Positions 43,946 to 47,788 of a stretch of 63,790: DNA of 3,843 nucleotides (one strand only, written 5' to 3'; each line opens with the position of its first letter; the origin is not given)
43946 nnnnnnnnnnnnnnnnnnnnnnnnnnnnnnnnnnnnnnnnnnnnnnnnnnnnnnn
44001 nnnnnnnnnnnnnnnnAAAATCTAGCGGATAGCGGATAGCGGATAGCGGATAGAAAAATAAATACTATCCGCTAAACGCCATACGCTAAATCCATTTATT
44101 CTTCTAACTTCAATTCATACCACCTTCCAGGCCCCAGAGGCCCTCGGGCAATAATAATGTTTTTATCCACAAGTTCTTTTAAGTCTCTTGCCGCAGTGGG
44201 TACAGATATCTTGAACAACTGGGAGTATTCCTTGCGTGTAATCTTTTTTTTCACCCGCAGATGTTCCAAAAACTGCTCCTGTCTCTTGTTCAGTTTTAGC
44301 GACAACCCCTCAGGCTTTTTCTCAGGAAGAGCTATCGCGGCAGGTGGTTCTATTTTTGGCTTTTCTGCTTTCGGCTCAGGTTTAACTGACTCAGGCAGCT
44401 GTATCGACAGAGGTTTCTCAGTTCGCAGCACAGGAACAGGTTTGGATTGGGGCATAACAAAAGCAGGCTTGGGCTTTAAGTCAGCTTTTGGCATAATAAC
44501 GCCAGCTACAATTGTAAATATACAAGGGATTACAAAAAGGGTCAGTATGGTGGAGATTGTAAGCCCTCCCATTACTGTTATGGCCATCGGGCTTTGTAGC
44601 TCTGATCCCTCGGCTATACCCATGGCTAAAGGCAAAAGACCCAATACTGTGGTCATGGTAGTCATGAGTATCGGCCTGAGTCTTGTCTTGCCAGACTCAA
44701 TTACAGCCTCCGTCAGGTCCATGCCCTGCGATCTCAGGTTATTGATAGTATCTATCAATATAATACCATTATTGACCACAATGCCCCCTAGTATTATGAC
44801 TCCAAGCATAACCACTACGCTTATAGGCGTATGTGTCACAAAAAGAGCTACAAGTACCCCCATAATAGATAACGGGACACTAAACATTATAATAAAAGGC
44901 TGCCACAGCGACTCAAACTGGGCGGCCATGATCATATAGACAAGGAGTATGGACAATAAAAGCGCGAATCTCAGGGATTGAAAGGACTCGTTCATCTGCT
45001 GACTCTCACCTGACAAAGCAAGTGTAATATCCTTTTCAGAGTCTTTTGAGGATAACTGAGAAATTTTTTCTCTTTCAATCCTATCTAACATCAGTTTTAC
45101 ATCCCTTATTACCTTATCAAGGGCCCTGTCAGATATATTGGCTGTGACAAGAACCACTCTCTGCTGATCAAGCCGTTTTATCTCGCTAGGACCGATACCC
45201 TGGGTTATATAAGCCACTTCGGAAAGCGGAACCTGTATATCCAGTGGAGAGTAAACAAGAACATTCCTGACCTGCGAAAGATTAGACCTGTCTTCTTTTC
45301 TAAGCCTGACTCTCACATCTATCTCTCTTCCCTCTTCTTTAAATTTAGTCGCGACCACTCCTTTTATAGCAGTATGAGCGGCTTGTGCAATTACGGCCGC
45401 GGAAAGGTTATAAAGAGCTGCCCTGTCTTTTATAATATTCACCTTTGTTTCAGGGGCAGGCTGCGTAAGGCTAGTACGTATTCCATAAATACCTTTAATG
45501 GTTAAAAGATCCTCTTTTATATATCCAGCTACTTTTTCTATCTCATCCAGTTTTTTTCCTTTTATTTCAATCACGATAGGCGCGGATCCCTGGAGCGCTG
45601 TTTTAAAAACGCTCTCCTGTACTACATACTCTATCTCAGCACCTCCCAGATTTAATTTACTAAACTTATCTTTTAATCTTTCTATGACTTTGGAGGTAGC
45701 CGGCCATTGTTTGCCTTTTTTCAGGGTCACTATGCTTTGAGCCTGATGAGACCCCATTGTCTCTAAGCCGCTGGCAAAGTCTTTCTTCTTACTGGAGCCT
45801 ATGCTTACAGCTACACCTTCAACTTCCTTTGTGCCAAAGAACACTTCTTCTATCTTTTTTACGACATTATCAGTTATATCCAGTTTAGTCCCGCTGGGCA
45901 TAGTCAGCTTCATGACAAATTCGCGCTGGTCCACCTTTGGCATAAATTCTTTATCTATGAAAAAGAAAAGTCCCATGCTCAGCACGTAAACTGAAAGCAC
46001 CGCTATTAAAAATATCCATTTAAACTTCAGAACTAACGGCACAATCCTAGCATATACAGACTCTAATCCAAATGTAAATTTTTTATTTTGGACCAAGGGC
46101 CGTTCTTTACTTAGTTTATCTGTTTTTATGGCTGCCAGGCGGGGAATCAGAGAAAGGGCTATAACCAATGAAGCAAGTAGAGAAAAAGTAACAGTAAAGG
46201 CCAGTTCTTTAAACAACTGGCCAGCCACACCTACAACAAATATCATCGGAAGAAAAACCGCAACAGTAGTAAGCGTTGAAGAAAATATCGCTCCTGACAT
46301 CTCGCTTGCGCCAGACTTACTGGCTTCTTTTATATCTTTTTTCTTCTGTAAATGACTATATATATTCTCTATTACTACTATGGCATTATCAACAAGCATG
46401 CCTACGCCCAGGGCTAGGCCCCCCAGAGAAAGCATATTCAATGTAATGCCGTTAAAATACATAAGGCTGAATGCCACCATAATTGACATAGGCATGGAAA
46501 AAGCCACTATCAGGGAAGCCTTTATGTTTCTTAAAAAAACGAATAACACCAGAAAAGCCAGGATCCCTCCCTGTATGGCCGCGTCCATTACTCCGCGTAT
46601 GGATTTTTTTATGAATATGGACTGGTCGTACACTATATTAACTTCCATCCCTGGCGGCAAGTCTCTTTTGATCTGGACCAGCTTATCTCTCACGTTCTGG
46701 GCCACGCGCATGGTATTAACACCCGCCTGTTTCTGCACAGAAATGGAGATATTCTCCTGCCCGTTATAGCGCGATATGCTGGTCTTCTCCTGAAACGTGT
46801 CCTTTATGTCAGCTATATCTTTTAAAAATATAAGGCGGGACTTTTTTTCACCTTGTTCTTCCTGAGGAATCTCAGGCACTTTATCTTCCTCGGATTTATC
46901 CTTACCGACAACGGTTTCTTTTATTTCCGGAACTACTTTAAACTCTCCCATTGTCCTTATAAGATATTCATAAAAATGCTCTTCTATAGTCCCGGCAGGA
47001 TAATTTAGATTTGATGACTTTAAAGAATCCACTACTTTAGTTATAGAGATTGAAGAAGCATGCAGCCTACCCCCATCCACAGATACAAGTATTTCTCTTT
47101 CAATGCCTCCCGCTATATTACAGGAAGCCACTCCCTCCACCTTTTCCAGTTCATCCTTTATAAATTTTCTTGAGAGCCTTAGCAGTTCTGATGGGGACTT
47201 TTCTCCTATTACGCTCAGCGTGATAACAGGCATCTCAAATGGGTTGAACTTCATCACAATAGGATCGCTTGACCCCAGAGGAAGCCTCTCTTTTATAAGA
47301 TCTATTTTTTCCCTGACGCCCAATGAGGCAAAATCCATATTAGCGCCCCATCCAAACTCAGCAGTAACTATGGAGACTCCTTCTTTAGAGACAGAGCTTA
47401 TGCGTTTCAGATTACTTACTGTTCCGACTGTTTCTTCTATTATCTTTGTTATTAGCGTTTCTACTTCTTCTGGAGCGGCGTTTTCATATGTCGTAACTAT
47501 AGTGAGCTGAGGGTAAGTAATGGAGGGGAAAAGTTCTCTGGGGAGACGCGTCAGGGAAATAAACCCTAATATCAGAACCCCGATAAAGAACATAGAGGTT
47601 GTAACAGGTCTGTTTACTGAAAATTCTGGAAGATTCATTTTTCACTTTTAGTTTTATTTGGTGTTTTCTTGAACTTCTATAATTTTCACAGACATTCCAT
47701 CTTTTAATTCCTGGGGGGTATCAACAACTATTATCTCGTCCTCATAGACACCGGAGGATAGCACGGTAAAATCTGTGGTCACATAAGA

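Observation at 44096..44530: RND efflux pump with a C-terminal winged-helix (DNA-binding-like) domain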

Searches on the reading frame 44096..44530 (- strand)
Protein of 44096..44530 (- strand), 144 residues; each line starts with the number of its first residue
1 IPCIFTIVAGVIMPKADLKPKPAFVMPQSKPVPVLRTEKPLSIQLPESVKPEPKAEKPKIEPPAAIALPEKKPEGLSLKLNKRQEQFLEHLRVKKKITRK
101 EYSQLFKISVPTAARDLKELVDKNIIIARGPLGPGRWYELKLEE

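Call 5: search_protein_families(library=pfam, proteins=[window:44096-44530:-], max_evalue=0.01)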
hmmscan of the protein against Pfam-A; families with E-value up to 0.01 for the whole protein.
window:44096-44530:- (144 aa): 2 families
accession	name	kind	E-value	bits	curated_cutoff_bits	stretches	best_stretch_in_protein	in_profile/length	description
PF08220.18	HTH_DeoR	-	6.6e-07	29.4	21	1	83-127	1-45/57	DeoR-like helix-turn-helix domain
PF08279.18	HTH_11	-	0.0051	17.1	25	1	83-127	1-46/55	HTH domain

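Call 6: search_protein_families(library=ncbifam, proteins=[window:44096-44530:-], max_evalue=0.01)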
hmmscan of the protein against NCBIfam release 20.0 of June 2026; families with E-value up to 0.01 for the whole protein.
window:44096-44530:- (144 aa): 1 family
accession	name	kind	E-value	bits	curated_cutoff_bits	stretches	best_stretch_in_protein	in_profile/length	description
NF010034.0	PRK13509.1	equivalog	0.0037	16.7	244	1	81-123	4-46/251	HTH-type transcriptional regulator UlaR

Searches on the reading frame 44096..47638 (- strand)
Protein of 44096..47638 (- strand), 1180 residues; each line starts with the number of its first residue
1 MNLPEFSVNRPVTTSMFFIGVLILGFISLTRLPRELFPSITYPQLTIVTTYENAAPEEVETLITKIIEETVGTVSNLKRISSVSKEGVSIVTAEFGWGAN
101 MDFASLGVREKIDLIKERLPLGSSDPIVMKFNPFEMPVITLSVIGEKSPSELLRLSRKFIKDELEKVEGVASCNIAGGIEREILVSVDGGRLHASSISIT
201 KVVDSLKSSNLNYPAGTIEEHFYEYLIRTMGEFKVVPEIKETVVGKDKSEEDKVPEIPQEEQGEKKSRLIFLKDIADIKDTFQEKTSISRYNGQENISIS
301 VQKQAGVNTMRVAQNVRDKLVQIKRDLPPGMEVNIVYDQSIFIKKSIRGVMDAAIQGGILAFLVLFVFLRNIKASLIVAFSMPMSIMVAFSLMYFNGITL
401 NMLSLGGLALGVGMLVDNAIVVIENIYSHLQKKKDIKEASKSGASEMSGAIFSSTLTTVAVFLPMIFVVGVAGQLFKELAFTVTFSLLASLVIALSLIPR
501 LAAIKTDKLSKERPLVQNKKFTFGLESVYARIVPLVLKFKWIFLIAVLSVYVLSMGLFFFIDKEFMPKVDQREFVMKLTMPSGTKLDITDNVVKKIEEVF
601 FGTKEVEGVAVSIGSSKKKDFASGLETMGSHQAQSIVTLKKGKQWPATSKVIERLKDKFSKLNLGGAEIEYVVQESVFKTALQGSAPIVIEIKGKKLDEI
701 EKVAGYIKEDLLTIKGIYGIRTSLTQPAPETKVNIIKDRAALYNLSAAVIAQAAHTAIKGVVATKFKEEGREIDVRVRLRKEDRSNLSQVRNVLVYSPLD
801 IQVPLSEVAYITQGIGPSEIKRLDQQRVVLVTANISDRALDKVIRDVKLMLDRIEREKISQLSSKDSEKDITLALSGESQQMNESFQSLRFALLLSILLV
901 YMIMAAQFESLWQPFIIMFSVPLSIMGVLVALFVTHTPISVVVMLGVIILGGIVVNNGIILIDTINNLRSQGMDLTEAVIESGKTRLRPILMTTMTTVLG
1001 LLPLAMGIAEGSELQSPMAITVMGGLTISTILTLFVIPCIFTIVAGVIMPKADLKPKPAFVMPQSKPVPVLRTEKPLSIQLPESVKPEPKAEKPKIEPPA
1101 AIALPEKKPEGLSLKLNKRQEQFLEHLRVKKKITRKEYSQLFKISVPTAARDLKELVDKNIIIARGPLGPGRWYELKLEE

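Call 5: search_protein_families(library=pfam, proteins=[window:44096-47638:-], max_evalue=0.01)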
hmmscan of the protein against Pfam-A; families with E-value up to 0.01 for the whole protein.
window:44096-47638:- (1180 aa): 3 families
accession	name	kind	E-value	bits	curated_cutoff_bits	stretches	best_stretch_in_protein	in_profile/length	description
PF00873.25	ACR_tran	-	2.6e-242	807.2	28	1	5-1044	3-1020/1021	AcrB/AcrD/AcrF family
PF03176.21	MMPL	-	4.2e-15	55.9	20.5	2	309-508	103-305/333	MMPL family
PF08220.18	HTH_DeoR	-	8.5e-06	25.9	21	1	1119-1163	1-45/57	DeoR-like helix-turn-helix domain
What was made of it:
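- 44495..47638 (-): RND permease body of RND1 (aa 1-1048, 12-TM AcrB/MdtB-like). Pfam ACR_tran aa 5-1044 covering profile positions 3-1020 of 1021, 807 bits (call 5).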

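Call 6: search_protein_families(library=ncbifam, proteins=[window:44096-47638:-], max_evalue=0.01)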
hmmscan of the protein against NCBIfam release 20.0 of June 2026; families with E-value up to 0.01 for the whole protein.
window:44096-47638:- (1180 aa): 26 families (the best 25 are shown)
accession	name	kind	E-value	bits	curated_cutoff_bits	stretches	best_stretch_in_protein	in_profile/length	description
NF033617.1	RND_permease_2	subfamily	5.4e-192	640.4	1250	1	6-1045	3-1008/1009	multidrug efflux RND transporter permease subunit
NF000282.2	RND_permease_1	subfamily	1.3e-151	506.6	1250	1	5-1044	2-1027/1029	multidrug efflux RND transporter permease subunit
TIGR00914.1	2A0601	subfamily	5.3e-148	494.6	701.45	1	14-1044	16-1035/1051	CusA/CzcA family heavy metal efflux RND transporter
TIGR00915.1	2A0602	subfamily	7.8e-133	444.5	940.35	1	4-1053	2-1037/1050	efflux RND transporter permease subunit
NF007798.0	PRK10503.1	equivalog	1.2e-117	393.9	1584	1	8-1043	17-1021/1040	MdtB/MuxB family multidrug efflux RND transporter permease subunit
NF007905.0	PRK10614.1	equivalog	2.6e-110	369.7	1774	1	7-1044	7-1008/1025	multidrug efflux RND transporter permease subunit MdtC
NF007133.0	PRK09579.1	equivalog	1.8e-104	350.3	1763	1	4-1046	4-1004/1017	multidrug efflux RND transporter permease subunit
NF007842.1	PRK10555.1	equivalog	3.4e-94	316.5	1854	1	5-1045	3-1027/1036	multidrug efflux RND transporter permease AcrD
NF007131.0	PRK09577.1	equivalog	4.2e-94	316.1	1768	1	6-1048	4-1026/1045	multidrug efflux RND transporter permease subunit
NF000037.1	RND_perm_OqxB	exception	2.6e-86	290.4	2200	1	1-1044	1-1034/1050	multidrug efflux RND transporter permease subunit OqxB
NF011706.2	PRK15127.1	equivalog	1.1e-79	268.5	2150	1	3-1045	1-1030/1049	multidrug efflux RND transporter permease subunit AcrB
TIGR00921.1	2A067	subfamily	6.3e-18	64.2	351.9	2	310-575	153-420/733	hydrophobe/amphiphile efflux-3 (HAE3) family transporter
TIGR00916.1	2A0604s01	subfamily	1.2e-15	57.8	148.6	2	353-493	89-229/231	SecD/SecF family protein translocase subunit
NF009583.0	PRK13024.1-3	subfamily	5.3e-13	47.9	721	2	346-559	277-482/755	protein translocase subunit SecDF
TIGR01129.1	secD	equivalog_domain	3.6e-10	39.6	244.4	1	344-496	244-391/397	protein translocase subunit SecD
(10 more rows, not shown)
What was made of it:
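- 44495..47638 (-): Best NCBIfam equivalog is MdtB/MuxB, 393.9 bits (call 6).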
